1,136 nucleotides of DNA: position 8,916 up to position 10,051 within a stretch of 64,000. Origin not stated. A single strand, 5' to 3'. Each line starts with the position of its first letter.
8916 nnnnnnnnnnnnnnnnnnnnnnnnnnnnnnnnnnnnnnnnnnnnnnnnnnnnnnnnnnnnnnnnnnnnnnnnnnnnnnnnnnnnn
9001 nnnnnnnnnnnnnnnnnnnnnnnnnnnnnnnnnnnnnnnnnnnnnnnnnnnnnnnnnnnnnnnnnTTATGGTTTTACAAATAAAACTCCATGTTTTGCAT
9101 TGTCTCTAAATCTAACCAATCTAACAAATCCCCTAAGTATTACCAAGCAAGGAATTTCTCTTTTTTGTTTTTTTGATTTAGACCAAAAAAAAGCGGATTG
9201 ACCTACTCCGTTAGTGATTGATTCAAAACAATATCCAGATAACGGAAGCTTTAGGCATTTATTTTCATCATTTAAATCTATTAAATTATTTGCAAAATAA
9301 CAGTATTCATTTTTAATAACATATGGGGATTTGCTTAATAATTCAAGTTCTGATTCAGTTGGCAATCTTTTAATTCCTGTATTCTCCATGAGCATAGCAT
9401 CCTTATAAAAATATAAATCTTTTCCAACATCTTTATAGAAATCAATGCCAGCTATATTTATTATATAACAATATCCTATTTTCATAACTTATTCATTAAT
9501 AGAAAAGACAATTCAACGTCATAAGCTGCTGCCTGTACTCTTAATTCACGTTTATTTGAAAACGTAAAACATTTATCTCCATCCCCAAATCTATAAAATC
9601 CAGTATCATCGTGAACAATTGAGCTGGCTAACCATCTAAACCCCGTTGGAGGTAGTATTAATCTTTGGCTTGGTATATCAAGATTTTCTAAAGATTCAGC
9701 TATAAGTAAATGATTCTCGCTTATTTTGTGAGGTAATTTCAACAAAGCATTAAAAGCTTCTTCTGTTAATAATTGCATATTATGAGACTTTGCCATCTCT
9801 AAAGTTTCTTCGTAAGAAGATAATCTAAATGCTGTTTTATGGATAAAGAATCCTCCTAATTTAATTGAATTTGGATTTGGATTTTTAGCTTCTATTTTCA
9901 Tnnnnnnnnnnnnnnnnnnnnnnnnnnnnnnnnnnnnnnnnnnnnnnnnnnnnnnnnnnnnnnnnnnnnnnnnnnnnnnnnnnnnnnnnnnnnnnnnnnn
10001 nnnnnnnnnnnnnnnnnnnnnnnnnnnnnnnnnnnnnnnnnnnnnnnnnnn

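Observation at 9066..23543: Ten diverged, signal-peptide-less copies of a FISUMP-like domain in tandem on a phage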

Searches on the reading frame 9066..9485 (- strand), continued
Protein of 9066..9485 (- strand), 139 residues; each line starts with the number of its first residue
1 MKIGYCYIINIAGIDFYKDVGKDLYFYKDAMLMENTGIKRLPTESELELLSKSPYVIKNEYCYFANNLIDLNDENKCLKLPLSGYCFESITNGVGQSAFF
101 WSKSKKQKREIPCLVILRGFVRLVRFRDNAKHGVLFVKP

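Call 59: find_homologous_proteins(query=A5, max_evalue=1e-10)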
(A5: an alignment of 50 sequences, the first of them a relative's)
Query A5 (50 sequences) (150 aa, profile of the alignment): 285 proteins with E <= 1e-10 among 2337 candidates; the best 120 are listed.
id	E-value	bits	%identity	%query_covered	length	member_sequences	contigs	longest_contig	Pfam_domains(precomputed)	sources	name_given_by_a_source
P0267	1.2e-60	222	47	94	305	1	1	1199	PF26707.1,PF07603.18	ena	-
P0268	1.0e-59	219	44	93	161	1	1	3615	PF09603.16,PF26707.1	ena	-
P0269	1.1e-59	219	51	95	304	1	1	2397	PF26707.1,PF07603.18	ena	-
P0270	1.4e-59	219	51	95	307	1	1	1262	PF26707.1,PF07603.18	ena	-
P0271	1.5e-59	219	47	95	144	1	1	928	PF26707.1,PF07603.18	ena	-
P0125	2.0e-59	218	100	100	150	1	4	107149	PF26707.1,PF07603.18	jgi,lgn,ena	-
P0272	3.1e-59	218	43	93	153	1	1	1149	PF09603.16,PF26707.1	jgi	jgi:uncharacterized protein (TIGR02145 family)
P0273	1.4e-58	215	43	95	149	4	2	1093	PF26707.1,PF07603.18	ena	-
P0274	3.0e-58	214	46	92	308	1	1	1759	PF09603.16,PF26707.1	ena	-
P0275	4.0e-58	214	49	92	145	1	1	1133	PF09603.16,PF26707.1,PF07603.18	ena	-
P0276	5.3e-58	214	46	92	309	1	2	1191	PF26707.1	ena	-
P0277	6.9e-58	213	40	93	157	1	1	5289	PF26707.1,PF07603.18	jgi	jgi:uncharacterized protein (TIGR02145 family)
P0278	2.2e-57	212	44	95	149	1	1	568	PF26707.1,PF07603.18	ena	-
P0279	3.1e-57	211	44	92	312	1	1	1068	PF09603.16,PF26707.1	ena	-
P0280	3.6e-57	211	45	92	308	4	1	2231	PF26707.1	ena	-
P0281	1.2e-56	209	48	92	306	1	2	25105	PF26707.1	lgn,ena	-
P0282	1.2e-56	209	42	92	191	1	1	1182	PF26707.1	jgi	jgi:uncharacterized protein (TIGR02145 family)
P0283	1.7e-56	209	41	93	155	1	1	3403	PF26707.1,PF07603.18,PF03781.23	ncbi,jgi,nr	ncbi:MAG: hypothetical protein LBF89_00195 [Bacteroidales bacterium]|jgi:uncharacterized protein (TI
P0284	5.5e-56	207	45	92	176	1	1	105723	-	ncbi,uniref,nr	ncbi:hypothetical protein D0T49_04445 [Paludibacter sp. 221]|uniref:hypothetical protein n=1 Tax=Pal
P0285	7.4e-56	207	40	92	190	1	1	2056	PF26707.1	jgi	jgi:hypothetical protein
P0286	2.4e-55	205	43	92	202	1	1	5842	PF09603.16,PF26707.1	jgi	jgi:uncharacterized protein (TIGR02145 family)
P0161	3.0e-55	205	49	95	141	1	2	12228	PF09603.16,PF26707.1,PF07603.18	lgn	-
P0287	4.7e-55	204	53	93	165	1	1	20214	PF09603.16,PF26707.1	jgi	jgi:uncharacterized protein (TIGR02145 family)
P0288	1.1e-54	203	42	93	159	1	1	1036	PF26707.1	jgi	jgi:uncharacterized protein (TIGR02145 family)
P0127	1.8e-54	202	48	92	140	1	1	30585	PF26707.1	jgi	jgi:uncharacterized protein (TIGR02145 family)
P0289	2.0e-54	202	45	92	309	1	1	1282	PF26707.1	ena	-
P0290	2.5e-54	202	41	92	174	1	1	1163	PF09603.16,PF26707.1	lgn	-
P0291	2.8e-54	201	45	92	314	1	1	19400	PF26707.1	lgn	-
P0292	3.4e-54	201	46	92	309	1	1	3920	PF26707.1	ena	-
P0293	3.9e-54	201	43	92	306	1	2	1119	PF26707.1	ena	-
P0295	6.6e-54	200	50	92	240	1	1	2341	PF26707.1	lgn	-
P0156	8.2e-53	197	45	94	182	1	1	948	PF09603.16,PF26707.1,PF07603.18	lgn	-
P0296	8.9e-53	197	47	93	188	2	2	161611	PF09603.16,PF26707.1,PF07603.18,PF03781.23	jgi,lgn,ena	jgi:uncharacterized protein (TIGR02145 family)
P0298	2.2e-52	195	45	92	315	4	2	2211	PF26707.1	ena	-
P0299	3.5e-52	195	49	92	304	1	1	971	PF26707.1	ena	-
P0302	5.1e-52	194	43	92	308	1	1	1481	PF26707.1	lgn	-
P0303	5.2e-52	194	48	92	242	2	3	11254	PF26707.1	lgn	-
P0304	5.2e-52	194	43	92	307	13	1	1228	PF26707.1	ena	-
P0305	5.6e-52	194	42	92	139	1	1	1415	PF26707.1,PF03781.23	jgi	jgi:uncharacterized protein (TIGR02145 family)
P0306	6.2e-52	194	44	94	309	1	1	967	PF26707.1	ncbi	-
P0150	6.4e-52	194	41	93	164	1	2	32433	PF09603.16,PF26707.1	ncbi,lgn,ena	-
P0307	7.5e-52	193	47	94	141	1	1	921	PF26707.1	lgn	-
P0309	7.9e-52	193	44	92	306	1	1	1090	PF26707.1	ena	-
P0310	8.7e-52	193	44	92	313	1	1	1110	PF26707.1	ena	-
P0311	9.9e-52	193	47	92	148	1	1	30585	PF26707.1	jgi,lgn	jgi:hypothetical protein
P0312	1.0e-51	193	47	93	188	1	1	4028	PF09603.16,PF26707.1,PF07603.18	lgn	-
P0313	1.2e-51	193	44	92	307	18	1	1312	PF26707.1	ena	-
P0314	1.3e-51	193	44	93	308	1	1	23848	PF26707.1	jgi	jgi:uncharacterized protein (TIGR02145 family)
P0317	2.9e-51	192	44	95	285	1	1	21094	PF26707.1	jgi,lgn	jgi:uncharacterized protein (TIGR02145 family)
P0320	3.5e-51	191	46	92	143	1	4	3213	PF26707.1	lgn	-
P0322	3.9e-51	191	47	93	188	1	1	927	PF26707.1,PF07603.18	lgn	-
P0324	4.4e-51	191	45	92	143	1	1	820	PF26707.1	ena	-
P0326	5.7e-51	191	46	93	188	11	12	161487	PF26707.1,PF07603.18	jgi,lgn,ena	jgi:uncharacterized protein (TIGR02145 family)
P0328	7.8e-51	190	46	92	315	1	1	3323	-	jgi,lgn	jgi:uncharacterized protein (TIGR02145 family)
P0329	9.3e-51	190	48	92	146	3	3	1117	PF26707.1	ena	-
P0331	1.3e-50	189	48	93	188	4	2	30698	PF26707.1,PF07603.18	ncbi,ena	-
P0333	1.5e-50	189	46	92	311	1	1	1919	PF26707.1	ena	-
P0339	1.8e-50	189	47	93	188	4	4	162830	PF26707.1,PF07603.18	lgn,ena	-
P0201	1.9e-50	189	43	92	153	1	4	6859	PF26707.1,PF07603.18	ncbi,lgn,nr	ncbi:MAG: DUF1566 domain-containing protein [Parabacteroides sp.]|nr:DUF1566 domain-containing prote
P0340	1.9e-50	189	36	79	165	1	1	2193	PF26707.1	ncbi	-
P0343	2.1e-50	189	47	94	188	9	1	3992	PF26707.1,PF07603.18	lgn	-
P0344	2.3e-50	189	44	94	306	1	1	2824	PF26707.1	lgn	-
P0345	2.4e-50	189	43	97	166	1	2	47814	PF09603.16,PF26707.1,PF07603.18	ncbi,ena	-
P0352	3.5e-50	188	41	89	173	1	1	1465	-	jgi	jgi:uncharacterized protein (TIGR02145 family)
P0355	4.0e-50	188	46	93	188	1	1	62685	PF26707.1,PF07603.18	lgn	-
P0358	6.2e-50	187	46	93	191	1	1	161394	PF26707.1,PF07603.18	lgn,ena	-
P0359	6.9e-50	187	42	94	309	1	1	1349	PF26707.1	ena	-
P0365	8.3e-50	187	46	92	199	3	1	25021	PF09603.16,PF26707.1,PF07603.18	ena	-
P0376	1.6e-49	186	44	92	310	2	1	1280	PF26707.1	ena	-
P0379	2.4e-49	185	45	92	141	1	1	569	PF26707.1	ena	-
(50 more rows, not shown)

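Call 60: find_encoding_contigs(protein=P0326, flank=10000, max_places=1)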
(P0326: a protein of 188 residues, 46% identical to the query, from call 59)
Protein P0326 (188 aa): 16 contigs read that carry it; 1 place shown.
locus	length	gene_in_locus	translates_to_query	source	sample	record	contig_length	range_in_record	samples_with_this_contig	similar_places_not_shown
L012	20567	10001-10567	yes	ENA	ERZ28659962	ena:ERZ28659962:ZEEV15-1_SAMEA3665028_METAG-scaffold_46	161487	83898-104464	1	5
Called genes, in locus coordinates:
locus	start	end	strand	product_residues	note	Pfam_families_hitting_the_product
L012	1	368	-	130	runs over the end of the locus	-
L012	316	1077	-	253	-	PF14394:DUF4423 (faint), PF13730:HTH_36, PF21984:DnaD_N (faint), PF08279:HTH_11 (faint), PF13412:HTH_24 (weak)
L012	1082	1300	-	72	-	-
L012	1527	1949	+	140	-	-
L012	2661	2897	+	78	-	-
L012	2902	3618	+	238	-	-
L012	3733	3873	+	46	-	-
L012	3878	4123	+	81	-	-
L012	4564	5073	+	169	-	-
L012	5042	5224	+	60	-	-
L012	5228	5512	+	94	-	-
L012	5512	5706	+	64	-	-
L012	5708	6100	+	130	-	-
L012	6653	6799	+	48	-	-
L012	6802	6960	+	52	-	-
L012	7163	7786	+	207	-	-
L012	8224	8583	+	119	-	-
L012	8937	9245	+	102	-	-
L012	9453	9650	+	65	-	-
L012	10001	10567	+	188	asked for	PF07603:Lcl_C, PF26707:DUF8237 (faint)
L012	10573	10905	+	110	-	-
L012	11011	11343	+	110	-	-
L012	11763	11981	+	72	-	-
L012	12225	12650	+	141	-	-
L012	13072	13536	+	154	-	PF05014:Nuc_deoxyrib_tr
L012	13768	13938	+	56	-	-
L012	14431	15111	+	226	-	PF00149:Metallophos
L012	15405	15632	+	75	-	-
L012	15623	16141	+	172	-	-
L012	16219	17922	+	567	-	PF25043:DUF7788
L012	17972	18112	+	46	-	-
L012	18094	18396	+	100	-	-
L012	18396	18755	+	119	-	-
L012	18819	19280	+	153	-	-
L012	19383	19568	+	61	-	-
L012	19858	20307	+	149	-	PF18143:HAD_SAK_2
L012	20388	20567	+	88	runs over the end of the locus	-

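Call 61: find_encoding_contigs(protein=P0125, flank=10000, max_places=1)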
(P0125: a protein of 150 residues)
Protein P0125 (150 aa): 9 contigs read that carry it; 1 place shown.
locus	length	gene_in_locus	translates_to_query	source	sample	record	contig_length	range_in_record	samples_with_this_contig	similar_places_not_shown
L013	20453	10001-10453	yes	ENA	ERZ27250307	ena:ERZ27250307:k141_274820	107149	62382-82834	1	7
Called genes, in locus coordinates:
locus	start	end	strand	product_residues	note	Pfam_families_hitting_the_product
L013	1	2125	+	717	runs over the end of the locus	-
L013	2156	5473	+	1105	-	PF14614:DUF4450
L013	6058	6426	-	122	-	-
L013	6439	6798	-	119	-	PF01381:HTH_3 (weak), PF13443:HTH_26 (faint)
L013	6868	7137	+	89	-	-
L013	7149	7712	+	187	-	PF00196:GerE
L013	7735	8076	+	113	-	-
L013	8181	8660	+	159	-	-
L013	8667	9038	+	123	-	-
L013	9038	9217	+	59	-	-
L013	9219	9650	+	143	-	-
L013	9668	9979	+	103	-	-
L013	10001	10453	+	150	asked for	PF07603:Lcl_C (weak), PF26707:DUF8237 (weak)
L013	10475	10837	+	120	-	-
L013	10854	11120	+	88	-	PF09397:FtsK_gamma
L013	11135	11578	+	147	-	-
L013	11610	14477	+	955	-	-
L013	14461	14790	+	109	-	-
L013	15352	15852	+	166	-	-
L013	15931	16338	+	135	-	-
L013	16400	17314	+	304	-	PF01343:Peptidase_S49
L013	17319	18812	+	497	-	-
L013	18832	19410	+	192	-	-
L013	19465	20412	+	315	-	-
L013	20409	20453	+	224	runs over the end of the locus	-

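Call 62: find_encoding_contigs(protein=P0127, flank=10000, max_places=1)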
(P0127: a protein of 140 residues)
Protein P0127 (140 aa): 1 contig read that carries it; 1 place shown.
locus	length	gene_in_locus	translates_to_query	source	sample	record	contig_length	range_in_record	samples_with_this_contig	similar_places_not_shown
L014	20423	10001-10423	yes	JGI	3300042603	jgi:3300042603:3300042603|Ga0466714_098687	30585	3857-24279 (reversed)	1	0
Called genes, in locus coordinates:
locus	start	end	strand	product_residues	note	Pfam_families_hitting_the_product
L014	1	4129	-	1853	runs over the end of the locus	PF18338:BppL_N (faint), PF27308:XkdV_N (faint)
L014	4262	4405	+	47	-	-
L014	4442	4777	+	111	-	PF00085:Thioredoxin, PF14595:Thioredoxin_9 (weak), PF13098:Thioredoxin_2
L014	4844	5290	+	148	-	-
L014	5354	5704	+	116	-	-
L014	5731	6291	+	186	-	-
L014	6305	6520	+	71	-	-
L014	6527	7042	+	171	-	-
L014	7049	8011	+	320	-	-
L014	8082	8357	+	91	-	-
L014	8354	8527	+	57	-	-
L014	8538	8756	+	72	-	-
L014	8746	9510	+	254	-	-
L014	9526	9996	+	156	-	PF07603:Lcl_C (weak)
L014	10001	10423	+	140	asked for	PF26707:DUF8237 (weak)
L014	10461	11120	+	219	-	-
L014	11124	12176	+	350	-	-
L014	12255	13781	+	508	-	PF13379:NMT1_2, PF12974:Phosphonate-bd (weak), PF09084:NMT1, PF00691:OmpA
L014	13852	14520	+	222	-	-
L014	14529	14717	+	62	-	-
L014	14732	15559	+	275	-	PF00528:BPD_transp_1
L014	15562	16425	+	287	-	PF00005:ABC_tran, PF13401:AAA_22 (faint)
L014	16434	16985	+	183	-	-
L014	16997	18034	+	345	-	PF00226:DnaJ, PF01556:DnaJ_C, PF27659:CHP02642 (faint), PF00684:DnaJ_CXXCXGXG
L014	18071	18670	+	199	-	PF09603:Fib_succ_major (weak), PF07603:Lcl_C (weak)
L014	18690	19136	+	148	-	PF26707:DUF8237 (weak)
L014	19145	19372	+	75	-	-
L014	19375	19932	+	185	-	-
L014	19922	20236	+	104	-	-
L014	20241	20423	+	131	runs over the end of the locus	-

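Call 69: search_dna_similar(query=P0131, collection=phages, mode=protein, max_evalue=0.001, max_rows=30)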
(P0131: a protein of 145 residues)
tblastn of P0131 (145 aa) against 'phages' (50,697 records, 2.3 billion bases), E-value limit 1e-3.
No match.

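Call 72: search_protein_families(library=pfam, proteins=[P0136, P0160, P0195, P0208, P0149, P0222, P0281, P0267, P0174, P0258], max_evalue=0.01)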
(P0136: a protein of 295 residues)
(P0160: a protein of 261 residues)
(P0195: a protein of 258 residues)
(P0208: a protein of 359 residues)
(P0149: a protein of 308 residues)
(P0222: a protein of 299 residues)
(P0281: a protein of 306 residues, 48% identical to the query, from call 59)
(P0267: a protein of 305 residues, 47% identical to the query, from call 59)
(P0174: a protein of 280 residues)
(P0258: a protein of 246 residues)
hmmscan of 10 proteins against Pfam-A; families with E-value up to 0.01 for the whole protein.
P0136 (295 aa): 3 families
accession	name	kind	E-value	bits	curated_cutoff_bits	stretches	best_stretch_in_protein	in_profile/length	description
PF09603.15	Fib_succ_major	-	1.2e-06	29.4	33.9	1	173-293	49-186/187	Fibrobacter succinogenes major domain (Fib_succ_major)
PF07603.17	Lcl_C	-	5e-05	24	34.9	1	166-293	9-116/117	Lcl C-terminal domain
PF16501.10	SCAPER_N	-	0.0048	17.3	25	0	32-91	19-78/98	S phase cyclin A-associated protein in the endoplasmic reticulum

P0160 (261 aa): 2 families
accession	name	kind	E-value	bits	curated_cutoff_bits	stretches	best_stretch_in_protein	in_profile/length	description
PF07603.17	Lcl_C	-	0.00063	20.5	34.9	1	129-259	9-116/117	Lcl C-terminal domain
PF09603.15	Fib_succ_major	-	0.0019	18.9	33.9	1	151-259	66-186/187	Fibrobacter succinogenes major domain (Fib_succ_major)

P0195 (258 aa): 0 families

P0208 (359 aa): 1 family
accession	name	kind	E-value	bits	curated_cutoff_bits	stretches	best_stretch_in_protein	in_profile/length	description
PF03781.23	FGE-sulfatase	-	0.0029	17.7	23.3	1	238-289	95-157/255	Sulfatase-modifying factor enzyme 1-like domain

P0149 (308 aa): 2 families
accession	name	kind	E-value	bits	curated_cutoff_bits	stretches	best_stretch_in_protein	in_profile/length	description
PF07603.17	Lcl_C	-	0.00016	22.4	34.9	1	7-138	8-116/117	Lcl C-terminal domain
PF09603.15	Fib_succ_major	-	0.0042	17.8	33.9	0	38-138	70-186/187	Fibrobacter succinogenes major domain (Fib_succ_major)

P0222 (299 aa): 1 family
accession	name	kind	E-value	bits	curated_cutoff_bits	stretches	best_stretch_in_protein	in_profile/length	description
PF07603.17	Lcl_C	-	9.9e-06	26.3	34.9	1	7-130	8-116/117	Lcl C-terminal domain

P0281 (306 aa): 2 families
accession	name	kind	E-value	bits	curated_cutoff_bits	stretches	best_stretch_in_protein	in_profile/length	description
PF09603.15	Fib_succ_major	-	0.00052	20.8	33.9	1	69-140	101-186/187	Fibrobacter succinogenes major domain (Fib_succ_major)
PF07603.17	Lcl_C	-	0.00098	19.8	34.9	1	8-140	8-116/117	Lcl C-terminal domain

P0267 (305 aa): 2 families
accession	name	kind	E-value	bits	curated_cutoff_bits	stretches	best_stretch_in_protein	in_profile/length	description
PF07603.17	Lcl_C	-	3.7e-07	30.9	34.9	1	6-139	7-116/117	Lcl C-terminal domain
PF09603.15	Fib_succ_major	-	1.1e-05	26.2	33.9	1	23-139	53-186/187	Fibrobacter succinogenes major domain (Fib_succ_major)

P0174 (280 aa): 1 family
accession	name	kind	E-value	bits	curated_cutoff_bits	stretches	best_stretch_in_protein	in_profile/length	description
PF03781.23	FGE-sulfatase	-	0.007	16.5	23.3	0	23-49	94-120/255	Sulfatase-modifying factor enzyme 1-like domain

P0258 (246 aa): 2 families
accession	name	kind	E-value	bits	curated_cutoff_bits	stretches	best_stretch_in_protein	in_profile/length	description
PF07603.17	Lcl_C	-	0.00017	22.3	34.9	1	9-143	10-116/117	Lcl C-terminal domain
PF09603.15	Fib_succ_major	-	0.003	18.3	33.9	1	16-143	50-186/187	Fibrobacter succinogenes major domain (Fib_succ_major)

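Call 77: find_encoding_contigs(protein=P0284, flank=10000, max_places=1)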
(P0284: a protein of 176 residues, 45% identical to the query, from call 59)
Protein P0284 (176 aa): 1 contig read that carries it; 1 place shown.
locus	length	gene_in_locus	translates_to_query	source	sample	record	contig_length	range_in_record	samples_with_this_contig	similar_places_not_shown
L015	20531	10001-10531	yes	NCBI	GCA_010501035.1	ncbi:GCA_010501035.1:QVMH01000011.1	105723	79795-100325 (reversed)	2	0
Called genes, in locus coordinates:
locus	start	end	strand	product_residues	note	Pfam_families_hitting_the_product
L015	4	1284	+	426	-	PF00528:BPD_transp_1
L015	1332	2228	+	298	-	PF00528:BPD_transp_1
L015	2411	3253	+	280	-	PF00005:ABC_tran, PF02463:SMC_N (weak), PF13304:AAA_21 (weak)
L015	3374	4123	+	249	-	PF01895:PhoU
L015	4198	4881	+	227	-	PF00072:Response_reg, PF00486:Trans_reg_C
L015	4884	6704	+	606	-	PF00512:HisKA, PF02518:HATPase_c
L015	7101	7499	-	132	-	PF09851:SHOCT (weak)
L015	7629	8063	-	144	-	PF07022:Phage_CI_repr, PF12844:HTH_19 (weak), PF01381:HTH_3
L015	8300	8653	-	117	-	-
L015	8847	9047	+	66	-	-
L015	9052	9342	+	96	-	-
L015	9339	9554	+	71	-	-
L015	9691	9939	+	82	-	-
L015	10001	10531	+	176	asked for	-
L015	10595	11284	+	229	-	-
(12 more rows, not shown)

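Call 93: search_protein_families(library=padloc, proteins=[window:9066-9485:-], max_evalue=0.01)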
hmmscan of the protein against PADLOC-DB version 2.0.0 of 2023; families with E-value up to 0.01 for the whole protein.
window:9066-9485:- (139 aa): 0 families

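Call 94: search_protein_families(library=ncbifam, alignment_id=A5, max_evalue=0.01)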
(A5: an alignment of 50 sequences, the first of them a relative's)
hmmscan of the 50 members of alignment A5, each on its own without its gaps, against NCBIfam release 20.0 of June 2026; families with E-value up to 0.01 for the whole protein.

A. member 1, P0125 (150 aa): 2 families
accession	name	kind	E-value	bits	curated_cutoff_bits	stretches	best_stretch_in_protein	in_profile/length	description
TIGR02145.1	Fib_succ_major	domain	2.9e-07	31.3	41.65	1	21-149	41-175/176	FISUMP domain-containing protein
NF047763.1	LIC_10572_fam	equivalog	7.5e-05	22.8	200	1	29-58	127-156/205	LIC_10572 family protein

B. families by the number of members that match (of 50 scanned): 4 families
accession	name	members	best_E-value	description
TIGR02145.1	Fib_succ_major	42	4.3e-09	FISUMP domain-containing protein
NF047763.1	LIC_10572_fam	6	7.5e-05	LIC_10572 family protein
TIGR03440.2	egtB_TIGR03440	1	0.0043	ergothioneine biosynthesis protein EgtB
NF045726.2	XXplasma_LP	1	0.0057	Vmc-like lipoprotein signal peptide domain-containing protein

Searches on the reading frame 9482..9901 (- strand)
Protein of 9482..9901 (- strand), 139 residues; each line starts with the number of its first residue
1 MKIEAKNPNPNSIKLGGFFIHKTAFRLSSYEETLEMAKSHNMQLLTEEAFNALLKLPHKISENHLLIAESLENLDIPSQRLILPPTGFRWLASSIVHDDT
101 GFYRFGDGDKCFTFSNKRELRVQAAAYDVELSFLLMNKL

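Call 3: search_protein_families(library=ncbifam, proteins=[window:9482-9901:-], max_evalue=1)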
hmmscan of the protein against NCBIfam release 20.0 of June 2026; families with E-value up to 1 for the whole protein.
window:9482-9901:- (139 aa): 0 families

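Call 4: search_protein_families(library=pfam, proteins=[window:9482-9901:-], max_evalue=1)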
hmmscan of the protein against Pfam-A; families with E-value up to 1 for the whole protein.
window:9482-9901:- (139 aa): 0 families

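Call 23: search_protein_families(library=phrogs, proteins=[window:9482-9901:-], max_evalue=0.01)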
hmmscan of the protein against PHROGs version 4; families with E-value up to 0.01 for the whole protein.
window:9482-9901:- (139 aa): 0 families

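Call 87: predict_structure(alignment_id=A6)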
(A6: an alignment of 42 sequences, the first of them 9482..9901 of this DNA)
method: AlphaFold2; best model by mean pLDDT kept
length: 139 residues; sequences in the alignment: 42
mean_pLDDT: 86.3   pTM: 0.77
mean pLDDT of the five models: 86.3, 84.2, 83.3, 81.6, 80.9
residues with pLDDT >= 90: 72; 70-90: 57; 50-70: 4; < 50: 6
segments of 3 or more residues with pLDDT < 50: 1-6
pLDDT, mean of each block of 10 residues (from residue 1): 48 92 86 90 92 93 92 93 90 78 91 84 89 88
secondary structure, 60 per line:
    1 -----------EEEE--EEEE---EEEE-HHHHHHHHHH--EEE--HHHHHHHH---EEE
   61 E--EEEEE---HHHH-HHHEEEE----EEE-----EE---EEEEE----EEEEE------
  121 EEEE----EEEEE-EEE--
elements in order: E12-15 E18-21 E25-28 H30-39 E42-44 H47-54 E58-61 E64-68 H72-75 E80-83 E88-90 E101-105 E110-114 E121-124 E129-133 E135-137

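Call 93: search_protein_families(library=padloc, proteins=[window:9482-9901:-], max_evalue=0.01)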
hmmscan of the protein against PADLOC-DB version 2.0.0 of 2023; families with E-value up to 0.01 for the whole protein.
window:9482-9901:- (139 aa): 0 families
